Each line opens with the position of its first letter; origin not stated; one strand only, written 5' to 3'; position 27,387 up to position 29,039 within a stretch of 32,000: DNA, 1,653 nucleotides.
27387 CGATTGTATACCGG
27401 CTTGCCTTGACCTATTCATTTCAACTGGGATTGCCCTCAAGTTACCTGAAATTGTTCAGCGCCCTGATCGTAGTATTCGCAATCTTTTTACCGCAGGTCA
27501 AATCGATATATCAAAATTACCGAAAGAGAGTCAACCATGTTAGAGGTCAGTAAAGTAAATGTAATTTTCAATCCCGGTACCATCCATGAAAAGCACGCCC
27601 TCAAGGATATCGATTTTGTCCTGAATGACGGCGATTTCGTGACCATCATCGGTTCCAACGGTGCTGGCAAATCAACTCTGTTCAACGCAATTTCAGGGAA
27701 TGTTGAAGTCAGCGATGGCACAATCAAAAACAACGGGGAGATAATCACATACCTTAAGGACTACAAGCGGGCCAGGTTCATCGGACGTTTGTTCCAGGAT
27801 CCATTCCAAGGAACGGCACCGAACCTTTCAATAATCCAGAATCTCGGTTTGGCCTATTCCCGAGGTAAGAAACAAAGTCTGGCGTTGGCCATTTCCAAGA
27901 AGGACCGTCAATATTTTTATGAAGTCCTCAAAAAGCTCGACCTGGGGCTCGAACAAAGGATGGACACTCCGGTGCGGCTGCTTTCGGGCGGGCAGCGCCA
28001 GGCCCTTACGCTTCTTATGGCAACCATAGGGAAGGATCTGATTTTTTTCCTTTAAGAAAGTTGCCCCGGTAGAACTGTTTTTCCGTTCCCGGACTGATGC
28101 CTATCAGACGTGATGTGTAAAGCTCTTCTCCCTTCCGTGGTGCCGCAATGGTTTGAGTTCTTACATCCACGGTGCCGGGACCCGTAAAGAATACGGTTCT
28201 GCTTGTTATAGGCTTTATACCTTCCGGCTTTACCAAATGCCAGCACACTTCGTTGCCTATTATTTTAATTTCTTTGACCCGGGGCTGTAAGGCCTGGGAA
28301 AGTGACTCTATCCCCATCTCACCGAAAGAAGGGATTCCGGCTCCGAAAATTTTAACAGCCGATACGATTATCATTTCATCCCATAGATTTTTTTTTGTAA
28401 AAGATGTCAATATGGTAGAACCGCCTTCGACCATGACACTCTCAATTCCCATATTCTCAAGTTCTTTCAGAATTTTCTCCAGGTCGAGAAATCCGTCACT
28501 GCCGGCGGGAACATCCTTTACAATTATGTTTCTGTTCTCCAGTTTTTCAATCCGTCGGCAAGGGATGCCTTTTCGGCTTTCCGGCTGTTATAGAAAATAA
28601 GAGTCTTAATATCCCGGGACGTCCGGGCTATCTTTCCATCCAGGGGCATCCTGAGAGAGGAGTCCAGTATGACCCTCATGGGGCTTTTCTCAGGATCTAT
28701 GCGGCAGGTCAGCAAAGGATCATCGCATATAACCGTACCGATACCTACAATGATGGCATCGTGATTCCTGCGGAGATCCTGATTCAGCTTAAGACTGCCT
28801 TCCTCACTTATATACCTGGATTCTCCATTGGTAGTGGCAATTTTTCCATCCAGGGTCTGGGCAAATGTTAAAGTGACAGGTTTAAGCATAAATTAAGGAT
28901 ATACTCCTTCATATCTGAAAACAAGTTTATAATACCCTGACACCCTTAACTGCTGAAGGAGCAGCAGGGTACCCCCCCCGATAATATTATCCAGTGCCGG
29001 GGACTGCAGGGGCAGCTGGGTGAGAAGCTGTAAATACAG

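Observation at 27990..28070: Two convergent genes are truncated at the same point (~28.03-28.06 kb): chimeric join or recombination scar between two unrelated contexts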

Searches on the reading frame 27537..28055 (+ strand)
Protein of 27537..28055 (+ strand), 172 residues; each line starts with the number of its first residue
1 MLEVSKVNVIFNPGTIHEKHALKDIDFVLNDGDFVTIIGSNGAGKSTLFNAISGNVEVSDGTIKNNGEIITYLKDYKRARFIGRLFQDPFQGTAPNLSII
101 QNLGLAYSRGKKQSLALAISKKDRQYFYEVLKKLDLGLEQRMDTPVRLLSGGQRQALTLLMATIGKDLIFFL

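Call 5: search_protein_families(library=pfam, proteins=[window:27537-28055:+], max_evalue=0.01)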
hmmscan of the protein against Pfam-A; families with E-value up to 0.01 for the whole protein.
window:27537-28055:+ (172 aa): 8 families
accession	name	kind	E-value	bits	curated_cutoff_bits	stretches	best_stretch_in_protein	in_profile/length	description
PF00005.33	ABC_tran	-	2e-21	77.5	25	1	22-170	1-130/137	ABC transporter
PF03193.22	RsgA_GTPase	-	9.2e-06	26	30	1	16-65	91-139/174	RsgA GTPase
PF13476.12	AAA_23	-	5.2e-05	24.4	27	1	23-53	13-40/201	AAA domain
PF13555.12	AAA_29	-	0.00013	22.1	27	1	24-53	16-43/61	P-loop containing region of AAA domain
PF01926.29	MMR_HSR1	-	0.00058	20.4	21.9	1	35-59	2-27/113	50S ribosome-binding GTPase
PF02463.25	SMC_N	-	0.0014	18.5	40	1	32-53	24-45/220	RecF/RecN/SMC N terminal domain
PF13514.12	AAA_27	-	0.0032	17.5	22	1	24-53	18-47/206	AAA domain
PF13304.12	AAA_21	-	0.0043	17.6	27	1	35-62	2-35/304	AAA domain, putative AbiEii toxin, Type IV TA system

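Call 6: find_encoding_contigs(protein=window:27537-28055:+, flank=6000, max_places=10)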
Protein window:27537-28055:+ (172 aa): no gene with exactly this product is on record in the collection.

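Call 10: find_homologous_proteins(query=window:27537-28055:+, max_evalue=1e-10)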
Query window:27537-28055:+ (172 aa): 8000 proteins with E <= 1e-10 among 8000 candidates; the best 120 are listed.
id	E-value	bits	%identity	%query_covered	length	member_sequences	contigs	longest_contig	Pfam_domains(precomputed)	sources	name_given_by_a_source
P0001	6.2e-94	330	91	95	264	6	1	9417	PF00005.34,PF02463.26,PF13304.13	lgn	-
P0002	9.1e-70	252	71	95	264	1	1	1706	PF00005.34,PF02463.26,PF13304.13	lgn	-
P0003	1.6e-69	251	71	95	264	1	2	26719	PF00005.34,PF02463.26,PF13304.13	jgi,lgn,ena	-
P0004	1.2e-67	245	70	95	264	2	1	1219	PF00005.34,PF02463.26,PF13304.13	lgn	-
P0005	1.3e-67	244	69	95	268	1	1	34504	PF00005.34,PF02463.26,PF13304.13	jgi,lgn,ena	-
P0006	2.6e-67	244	68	95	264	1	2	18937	PF00005.34,PF02463.26,PF13304.13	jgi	jgi:putative ABC transport system ATP-binding protein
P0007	2.1e-62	228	65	95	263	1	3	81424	PF00005.34,PF02463.26,PF13304.13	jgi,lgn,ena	-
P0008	9.3e-62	225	65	95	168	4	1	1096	PF00005.34,PF03193.23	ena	-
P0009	1.2e-61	225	65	94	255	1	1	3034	PF00005.34,PF03193.23,PF02463.26,PF13304.13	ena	-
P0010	1.4e-61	225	65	94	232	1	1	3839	PF00005.34,PF03193.23,PF02463.26,PF13304.13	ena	-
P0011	3.2e-61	224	64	94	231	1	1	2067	PF00005.34,PF03193.23,PF02463.26,PF13304.13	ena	-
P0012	5.5e-61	223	62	100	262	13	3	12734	PF00005.34,PF02463.26,PF13304.13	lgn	-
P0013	6.4e-61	223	64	95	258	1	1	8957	PF00005.34,PF03193.23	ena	-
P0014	6.4e-61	223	64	95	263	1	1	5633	PF00005.34,PF03193.23,PF02463.26,PF13304.13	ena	-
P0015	6.5e-61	223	64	95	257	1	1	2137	PF00005.34,PF03193.23,PF02463.26,PF13304.13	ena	-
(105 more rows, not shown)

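Call 11: find_encoding_contigs(protein=P0001, flank=10000, max_places=6)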
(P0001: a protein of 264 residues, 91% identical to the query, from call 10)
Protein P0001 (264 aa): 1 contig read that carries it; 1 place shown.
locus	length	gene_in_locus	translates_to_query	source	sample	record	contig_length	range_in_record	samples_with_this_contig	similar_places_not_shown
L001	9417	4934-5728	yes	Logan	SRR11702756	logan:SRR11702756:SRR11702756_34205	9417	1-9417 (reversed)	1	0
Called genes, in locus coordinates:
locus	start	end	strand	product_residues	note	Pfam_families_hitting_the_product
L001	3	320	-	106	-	?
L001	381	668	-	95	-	PF00276:Ribosomal_L23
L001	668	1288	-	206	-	PF00573:Ribosomal_L4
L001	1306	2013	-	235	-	PF00297:Ribosomal_L3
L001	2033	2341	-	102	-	PF00338:Ribosomal_S10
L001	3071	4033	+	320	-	PF04392:ABC_sub_bind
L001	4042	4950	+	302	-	PF02653:BPD_transp_2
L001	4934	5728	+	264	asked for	PF00005:ABC_tran, PF02463:SMC_N (weak), PF13304:AAA_21 (faint)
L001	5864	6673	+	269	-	PF02535:Zip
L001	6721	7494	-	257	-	PF00702:Hydrolase (faint), PF08282:Hydrolase_3, PF05116:S6PP (weak)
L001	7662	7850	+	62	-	PF12797:Fer4_2 (weak), PF13187:Fer4_9 (weak), PF13746:Fer4_18 (weak), PF00037:Fer4, PF12837:Fer4_6 (weak), PF13237:Fer4_10, PF14697:Fer4_21, PF12838:Fer4_7, +10 more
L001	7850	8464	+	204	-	-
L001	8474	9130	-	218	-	PF13545:HTH_Crp_2, PF00325:Crp (weak)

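Call 19: list_cluster_members(proteins=[window:27537-28055:+, window:26645-27553:+, window:25626-26636:+, window:24006-24713:-, window:29823-31343:+, window:28015-28452:-, window:28524-28889:-, window:29270-29731:-, window:28893-29273:-, window:14614-15897:-])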
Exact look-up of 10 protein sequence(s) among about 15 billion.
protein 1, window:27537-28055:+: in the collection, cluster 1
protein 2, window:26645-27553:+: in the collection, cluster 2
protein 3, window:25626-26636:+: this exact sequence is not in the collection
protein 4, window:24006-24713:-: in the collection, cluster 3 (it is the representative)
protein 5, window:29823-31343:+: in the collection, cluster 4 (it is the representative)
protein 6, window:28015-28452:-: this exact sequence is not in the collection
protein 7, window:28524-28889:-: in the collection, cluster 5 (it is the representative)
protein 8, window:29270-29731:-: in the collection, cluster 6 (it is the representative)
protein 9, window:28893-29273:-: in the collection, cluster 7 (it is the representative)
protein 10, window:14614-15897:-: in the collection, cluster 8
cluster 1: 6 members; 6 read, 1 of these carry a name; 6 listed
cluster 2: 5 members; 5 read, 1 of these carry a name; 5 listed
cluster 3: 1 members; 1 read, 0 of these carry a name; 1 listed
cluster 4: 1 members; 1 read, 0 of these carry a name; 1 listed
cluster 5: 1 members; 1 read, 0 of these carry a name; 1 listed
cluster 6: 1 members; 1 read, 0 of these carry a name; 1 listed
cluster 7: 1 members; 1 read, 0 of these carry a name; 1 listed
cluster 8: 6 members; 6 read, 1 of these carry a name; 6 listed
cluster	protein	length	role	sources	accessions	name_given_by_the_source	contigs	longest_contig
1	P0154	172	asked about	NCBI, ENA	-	-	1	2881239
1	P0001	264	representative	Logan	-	-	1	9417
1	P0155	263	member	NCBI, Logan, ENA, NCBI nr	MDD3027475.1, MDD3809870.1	MAG: ATP-binding cassette domain-containing protein [Erysipelotrichaceae bacterium] | ATP-binding cassette domain-containing protein [Erysipelotrichaceae bacterium]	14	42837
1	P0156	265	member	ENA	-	-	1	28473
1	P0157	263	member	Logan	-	-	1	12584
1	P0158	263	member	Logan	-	-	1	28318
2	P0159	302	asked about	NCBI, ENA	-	-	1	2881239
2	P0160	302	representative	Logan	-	-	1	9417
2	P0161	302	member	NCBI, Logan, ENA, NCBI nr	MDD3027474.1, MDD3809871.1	MAG: ABC transporter permease [Erysipelotrichaceae bacterium] | ABC transporter permease [Erysipelotrichaceae bacterium]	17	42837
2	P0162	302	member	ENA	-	-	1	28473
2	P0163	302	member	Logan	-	-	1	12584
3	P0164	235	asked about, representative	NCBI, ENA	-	-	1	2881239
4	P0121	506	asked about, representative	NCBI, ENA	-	-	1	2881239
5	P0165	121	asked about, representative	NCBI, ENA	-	-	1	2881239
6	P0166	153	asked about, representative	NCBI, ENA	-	-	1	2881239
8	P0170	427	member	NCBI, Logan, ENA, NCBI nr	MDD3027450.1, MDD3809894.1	MAG: preprotein translocase subunit SecY [Erysipelotrichaceae bacterium] | preprotein translocase subunit SecY [Erysipelotrichaceae bacterium]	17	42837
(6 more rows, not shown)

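Call 23: find_encoding_contigs(protein=P0155, flank=10000, max_places=4)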
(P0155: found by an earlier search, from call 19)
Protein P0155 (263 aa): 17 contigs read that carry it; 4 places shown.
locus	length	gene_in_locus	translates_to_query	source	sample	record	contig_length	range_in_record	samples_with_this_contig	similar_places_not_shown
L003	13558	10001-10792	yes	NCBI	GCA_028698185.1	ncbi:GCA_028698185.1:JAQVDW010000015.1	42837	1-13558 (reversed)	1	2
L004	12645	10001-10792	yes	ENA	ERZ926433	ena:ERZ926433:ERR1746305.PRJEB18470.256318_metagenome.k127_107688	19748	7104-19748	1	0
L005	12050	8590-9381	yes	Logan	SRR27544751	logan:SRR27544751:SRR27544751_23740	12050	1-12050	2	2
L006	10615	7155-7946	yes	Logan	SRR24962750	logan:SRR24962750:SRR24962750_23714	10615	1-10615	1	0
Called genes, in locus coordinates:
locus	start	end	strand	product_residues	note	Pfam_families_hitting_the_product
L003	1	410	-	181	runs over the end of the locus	PF00347:Ribosomal_L6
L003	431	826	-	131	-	PF00410:Ribosomal_S8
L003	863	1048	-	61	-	PF00253:Ribosomal_S14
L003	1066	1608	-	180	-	PF00281:Ribosomal_L5, PF00673:Ribosomal_L5_C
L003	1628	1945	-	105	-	PF00467:KOW, PF17136:ribosomal_L24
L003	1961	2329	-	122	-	PF00238:Ribosomal_L14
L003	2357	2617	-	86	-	PF00366:Ribosomal_S17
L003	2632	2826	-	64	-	PF00831:Ribosomal_L29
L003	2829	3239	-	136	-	PF00252:Ribosomal_L16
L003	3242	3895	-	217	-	PF07650:KH_2, PF05316:VAR1 (faint), PF00189:Ribosomal_S3_C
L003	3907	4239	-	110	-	PF00237:Ribosomal_L22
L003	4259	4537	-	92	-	PF00203:Ribosomal_S19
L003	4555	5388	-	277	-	PF00181:Ribosomal_L2_N, PF03947:Ribosomal_L2_C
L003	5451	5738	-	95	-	PF00276:Ribosomal_L23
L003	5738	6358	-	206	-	PF00573:Ribosomal_L4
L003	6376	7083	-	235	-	PF00297:Ribosomal_L3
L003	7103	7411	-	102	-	PF00338:Ribosomal_S10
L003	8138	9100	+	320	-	PF04392:ABC_sub_bind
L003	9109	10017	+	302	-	PF02653:BPD_transp_2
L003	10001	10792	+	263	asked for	PF03193:RsgA_GTPase (faint), PF00005:ABC_tran, PF02463:SMC_N (weak), PF13304:AAA_21 (faint)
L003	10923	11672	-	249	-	PF00702:Hydrolase (faint), PF08282:Hydrolase_3, PF05116:S6PP (weak)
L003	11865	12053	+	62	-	PF12797:Fer4_2 (weak), PF13187:Fer4_9 (weak), PF13746:Fer4_18 (weak), PF00037:Fer4, PF12837:Fer4_6 (weak), PF14697:Fer4_21, PF12838:Fer4_7, PF25160:LdpA_Fe-S-bd, +9 more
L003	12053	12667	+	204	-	-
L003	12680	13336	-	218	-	PF13545:HTH_Crp_2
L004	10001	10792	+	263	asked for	PF03193:RsgA_GTPase (faint), PF00005:ABC_tran, PF02463:SMC_N (weak), PF13304:AAA_21 (faint)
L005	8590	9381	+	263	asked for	PF03193:RsgA_GTPase (faint), PF00005:ABC_tran, PF02463:SMC_N (weak), PF13304:AAA_21 (faint)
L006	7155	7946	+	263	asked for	PF03193:RsgA_GTPase (faint), PF00005:ABC_tran, PF02463:SMC_N (weak), PF13304:AAA_21 (faint)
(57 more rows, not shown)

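Call 28: list_cluster_members(proteins=[L001:5864-6673:+, L001:6721-7494:-, L001:7662-7850:+, L001:7850-8464:+, L001:8474-9130:-, L003:10923-11672:-, L003:11865-12053:+, L003:12053-12667:+, L003:12680-13336:-])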
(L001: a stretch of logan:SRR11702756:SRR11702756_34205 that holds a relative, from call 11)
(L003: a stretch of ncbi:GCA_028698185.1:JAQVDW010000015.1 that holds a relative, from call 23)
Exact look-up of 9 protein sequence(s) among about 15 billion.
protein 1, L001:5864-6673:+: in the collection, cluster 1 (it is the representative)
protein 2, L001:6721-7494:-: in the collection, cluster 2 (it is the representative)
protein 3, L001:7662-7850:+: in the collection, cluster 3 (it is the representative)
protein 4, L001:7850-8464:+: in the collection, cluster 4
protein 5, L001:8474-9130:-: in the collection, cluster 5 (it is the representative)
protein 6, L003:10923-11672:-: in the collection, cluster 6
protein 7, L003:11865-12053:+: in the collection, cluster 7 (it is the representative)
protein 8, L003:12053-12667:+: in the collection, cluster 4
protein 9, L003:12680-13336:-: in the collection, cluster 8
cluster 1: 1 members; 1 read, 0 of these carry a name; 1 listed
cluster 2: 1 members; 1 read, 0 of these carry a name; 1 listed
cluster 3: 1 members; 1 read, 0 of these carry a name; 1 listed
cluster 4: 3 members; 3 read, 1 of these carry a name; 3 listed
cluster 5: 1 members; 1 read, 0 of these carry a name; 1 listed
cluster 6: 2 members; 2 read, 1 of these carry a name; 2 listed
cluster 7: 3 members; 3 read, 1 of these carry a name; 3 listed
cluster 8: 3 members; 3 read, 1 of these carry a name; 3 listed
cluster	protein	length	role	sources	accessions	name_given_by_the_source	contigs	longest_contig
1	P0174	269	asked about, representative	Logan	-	-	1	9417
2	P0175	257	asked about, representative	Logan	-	-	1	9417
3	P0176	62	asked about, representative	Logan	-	-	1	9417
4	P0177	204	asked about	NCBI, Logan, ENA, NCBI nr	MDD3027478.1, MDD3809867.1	MAG: 4Fe-4S binding protein [Erysipelotrichaceae bacterium] | 4Fe-4S binding protein [Erysipelotrichaceae bacterium]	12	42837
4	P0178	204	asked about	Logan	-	-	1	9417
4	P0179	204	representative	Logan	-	-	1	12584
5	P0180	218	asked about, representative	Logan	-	-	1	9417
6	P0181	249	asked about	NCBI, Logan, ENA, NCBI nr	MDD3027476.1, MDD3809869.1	MAG: Cof-type HAD-IIB family hydrolase [Erysipelotrichaceae bacterium] | Cof-type HAD-IIB family hydrolase [Erysipelotrichaceae bacterium]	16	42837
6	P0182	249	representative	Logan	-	-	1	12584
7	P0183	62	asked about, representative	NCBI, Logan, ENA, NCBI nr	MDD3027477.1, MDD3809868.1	MAG: 4Fe-4S binding protein [Erysipelotrichaceae bacterium] | 4Fe-4S binding protein [Erysipelotrichaceae bacterium]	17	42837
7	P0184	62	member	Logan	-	-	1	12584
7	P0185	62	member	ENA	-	-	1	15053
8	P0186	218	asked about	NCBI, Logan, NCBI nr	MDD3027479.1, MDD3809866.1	MAG: Crp/Fnr family transcriptional regulator [Erysipelotrichaceae bacterium] | Crp/Fnr family transcriptional regulator [Erysipelotrichaceae bacterium]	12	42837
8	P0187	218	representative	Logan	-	-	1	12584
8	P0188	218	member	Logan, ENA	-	-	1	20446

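Call 45: find_encoding_contigs(protein=P0170, flank=10000, max_places=2)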
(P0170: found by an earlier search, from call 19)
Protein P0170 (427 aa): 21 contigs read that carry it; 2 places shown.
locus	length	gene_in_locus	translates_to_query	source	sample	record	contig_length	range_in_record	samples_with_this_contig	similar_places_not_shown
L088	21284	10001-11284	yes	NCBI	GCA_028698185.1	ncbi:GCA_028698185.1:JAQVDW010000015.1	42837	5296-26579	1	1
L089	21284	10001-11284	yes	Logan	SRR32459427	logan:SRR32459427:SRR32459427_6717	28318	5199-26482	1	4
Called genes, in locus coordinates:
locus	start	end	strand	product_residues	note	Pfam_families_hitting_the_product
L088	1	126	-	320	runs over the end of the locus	PF04392:ABC_sub_bind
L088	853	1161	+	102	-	PF00338:Ribosomal_S10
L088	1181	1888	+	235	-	PF00297:Ribosomal_L3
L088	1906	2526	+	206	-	PF00573:Ribosomal_L4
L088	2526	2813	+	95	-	PF00276:Ribosomal_L23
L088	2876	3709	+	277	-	PF00181:Ribosomal_L2_N, PF03947:Ribosomal_L2_C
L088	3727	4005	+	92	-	PF00203:Ribosomal_S19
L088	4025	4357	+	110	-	PF00237:Ribosomal_L22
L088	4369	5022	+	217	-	PF07650:KH_2, PF05316:VAR1 (faint), PF00189:Ribosomal_S3_C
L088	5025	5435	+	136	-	PF00252:Ribosomal_L16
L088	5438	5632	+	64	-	PF00831:Ribosomal_L29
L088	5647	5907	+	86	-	PF00366:Ribosomal_S17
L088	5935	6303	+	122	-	PF00238:Ribosomal_L14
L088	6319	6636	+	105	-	PF00467:KOW, PF17136:ribosomal_L24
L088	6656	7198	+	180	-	PF00281:Ribosomal_L5, PF00673:Ribosomal_L5_C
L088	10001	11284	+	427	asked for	PF00344:SecY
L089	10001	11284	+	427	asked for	PF00344:SecY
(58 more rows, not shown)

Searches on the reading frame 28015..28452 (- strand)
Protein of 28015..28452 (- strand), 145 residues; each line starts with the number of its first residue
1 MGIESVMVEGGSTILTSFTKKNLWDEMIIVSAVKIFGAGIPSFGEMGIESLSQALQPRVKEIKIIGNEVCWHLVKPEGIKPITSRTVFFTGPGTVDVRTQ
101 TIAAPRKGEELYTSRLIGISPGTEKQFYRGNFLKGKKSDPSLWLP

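Call 5: search_protein_families(library=pfam, proteins=[window:28015-28452:-], max_evalue=0.01)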
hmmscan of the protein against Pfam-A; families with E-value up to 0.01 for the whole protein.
window:28015-28452:- (145 aa): 1 family
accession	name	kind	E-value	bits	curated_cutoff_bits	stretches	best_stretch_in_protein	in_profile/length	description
PF01872.23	RibD_C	-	8.6e-10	39.2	24.1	1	2-70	131-196/197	RibD C-terminal domain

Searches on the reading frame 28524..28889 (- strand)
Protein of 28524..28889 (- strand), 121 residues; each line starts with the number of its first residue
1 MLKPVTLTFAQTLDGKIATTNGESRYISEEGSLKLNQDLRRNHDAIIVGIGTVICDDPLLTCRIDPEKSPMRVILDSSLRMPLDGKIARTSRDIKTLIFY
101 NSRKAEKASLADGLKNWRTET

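Call 5: search_protein_families(library=pfam, proteins=[window:28524-28889:-], max_evalue=0.01)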
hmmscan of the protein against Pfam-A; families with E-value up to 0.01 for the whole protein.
window:28524-28889:- (121 aa): 1 family
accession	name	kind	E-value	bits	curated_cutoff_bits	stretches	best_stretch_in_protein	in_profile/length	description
PF01872.23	RibD_C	-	2.3e-24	86.7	24.1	1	5-106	3-107/197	RibD C-terminal domain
